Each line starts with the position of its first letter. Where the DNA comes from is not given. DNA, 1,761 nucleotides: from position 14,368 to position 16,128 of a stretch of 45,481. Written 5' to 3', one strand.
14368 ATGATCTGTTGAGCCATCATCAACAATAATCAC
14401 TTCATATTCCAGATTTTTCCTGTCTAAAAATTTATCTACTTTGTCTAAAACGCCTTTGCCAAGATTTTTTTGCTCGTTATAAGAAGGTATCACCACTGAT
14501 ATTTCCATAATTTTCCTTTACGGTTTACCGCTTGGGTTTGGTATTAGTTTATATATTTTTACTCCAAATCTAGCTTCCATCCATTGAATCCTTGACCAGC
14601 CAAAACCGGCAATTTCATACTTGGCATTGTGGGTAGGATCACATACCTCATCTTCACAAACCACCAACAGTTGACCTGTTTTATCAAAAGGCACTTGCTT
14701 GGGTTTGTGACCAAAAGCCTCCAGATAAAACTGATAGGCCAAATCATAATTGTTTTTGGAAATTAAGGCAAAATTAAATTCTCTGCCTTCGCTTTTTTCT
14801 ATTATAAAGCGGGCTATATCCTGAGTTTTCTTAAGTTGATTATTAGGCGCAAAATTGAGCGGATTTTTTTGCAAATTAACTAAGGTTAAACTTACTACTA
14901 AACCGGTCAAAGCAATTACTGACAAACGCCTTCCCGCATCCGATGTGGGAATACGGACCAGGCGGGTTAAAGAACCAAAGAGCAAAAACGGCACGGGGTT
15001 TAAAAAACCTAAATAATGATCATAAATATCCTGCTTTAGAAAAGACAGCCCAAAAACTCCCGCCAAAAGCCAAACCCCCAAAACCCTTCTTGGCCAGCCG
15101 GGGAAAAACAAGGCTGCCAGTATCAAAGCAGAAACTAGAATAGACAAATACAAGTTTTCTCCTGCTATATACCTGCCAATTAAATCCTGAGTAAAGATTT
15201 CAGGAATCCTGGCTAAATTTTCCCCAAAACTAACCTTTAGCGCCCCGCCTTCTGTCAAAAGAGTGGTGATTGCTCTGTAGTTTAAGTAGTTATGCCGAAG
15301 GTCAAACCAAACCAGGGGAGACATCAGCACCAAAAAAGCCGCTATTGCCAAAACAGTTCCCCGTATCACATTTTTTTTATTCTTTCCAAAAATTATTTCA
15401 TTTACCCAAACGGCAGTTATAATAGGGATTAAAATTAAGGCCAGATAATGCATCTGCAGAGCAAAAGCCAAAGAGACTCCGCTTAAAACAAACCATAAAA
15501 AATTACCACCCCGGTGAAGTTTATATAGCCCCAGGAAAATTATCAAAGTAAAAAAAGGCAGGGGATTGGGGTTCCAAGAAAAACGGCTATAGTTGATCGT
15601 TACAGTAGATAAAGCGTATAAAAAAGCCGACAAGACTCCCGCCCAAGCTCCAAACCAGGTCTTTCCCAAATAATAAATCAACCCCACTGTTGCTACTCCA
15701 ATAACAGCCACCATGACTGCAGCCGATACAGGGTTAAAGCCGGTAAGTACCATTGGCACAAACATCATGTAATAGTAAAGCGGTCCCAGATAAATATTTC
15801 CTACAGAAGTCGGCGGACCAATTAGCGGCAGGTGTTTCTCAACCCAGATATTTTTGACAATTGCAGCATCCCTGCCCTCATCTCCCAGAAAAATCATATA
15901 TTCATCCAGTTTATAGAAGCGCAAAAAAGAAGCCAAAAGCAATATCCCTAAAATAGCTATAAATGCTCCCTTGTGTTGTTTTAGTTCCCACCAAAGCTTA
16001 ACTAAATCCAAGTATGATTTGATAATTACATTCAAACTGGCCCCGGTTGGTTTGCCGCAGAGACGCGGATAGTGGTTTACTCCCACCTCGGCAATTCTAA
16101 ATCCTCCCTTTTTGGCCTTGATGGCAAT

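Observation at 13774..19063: Both pairwise fusions of a Gtr-like three-component glycosylation system occur side by side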

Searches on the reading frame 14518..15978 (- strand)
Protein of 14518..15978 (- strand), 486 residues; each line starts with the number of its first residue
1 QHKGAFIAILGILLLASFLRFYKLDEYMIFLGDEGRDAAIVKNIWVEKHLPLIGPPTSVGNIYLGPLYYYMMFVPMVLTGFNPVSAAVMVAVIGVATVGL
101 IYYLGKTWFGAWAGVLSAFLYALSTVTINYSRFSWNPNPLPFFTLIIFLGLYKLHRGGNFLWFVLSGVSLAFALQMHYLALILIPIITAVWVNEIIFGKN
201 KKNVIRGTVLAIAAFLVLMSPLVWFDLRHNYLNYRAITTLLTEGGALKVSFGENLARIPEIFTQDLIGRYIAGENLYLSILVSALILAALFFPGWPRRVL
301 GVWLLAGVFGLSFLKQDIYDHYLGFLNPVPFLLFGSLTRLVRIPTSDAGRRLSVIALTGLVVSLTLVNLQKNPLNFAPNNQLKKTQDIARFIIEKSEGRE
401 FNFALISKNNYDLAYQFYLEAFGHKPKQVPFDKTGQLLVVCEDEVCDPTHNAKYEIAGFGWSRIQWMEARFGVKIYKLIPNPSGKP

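Call 56: search_solved_structures(query=A2, max_evalue=1, show_alignments=3)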
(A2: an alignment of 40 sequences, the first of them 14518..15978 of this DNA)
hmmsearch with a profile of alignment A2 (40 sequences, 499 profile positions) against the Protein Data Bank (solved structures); distinct sequences matched with E-value up to 1: 2.
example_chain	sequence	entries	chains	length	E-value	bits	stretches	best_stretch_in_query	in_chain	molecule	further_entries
5gmy_A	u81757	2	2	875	0.69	12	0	95-235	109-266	Transmembrane oligosaccharyl transferase, putative | Dolichyl-phosphooligosaccharide-protein glycotransferase 3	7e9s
3waj_A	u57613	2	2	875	0.69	12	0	95-235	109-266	Transmembrane oligosaccharyl transferase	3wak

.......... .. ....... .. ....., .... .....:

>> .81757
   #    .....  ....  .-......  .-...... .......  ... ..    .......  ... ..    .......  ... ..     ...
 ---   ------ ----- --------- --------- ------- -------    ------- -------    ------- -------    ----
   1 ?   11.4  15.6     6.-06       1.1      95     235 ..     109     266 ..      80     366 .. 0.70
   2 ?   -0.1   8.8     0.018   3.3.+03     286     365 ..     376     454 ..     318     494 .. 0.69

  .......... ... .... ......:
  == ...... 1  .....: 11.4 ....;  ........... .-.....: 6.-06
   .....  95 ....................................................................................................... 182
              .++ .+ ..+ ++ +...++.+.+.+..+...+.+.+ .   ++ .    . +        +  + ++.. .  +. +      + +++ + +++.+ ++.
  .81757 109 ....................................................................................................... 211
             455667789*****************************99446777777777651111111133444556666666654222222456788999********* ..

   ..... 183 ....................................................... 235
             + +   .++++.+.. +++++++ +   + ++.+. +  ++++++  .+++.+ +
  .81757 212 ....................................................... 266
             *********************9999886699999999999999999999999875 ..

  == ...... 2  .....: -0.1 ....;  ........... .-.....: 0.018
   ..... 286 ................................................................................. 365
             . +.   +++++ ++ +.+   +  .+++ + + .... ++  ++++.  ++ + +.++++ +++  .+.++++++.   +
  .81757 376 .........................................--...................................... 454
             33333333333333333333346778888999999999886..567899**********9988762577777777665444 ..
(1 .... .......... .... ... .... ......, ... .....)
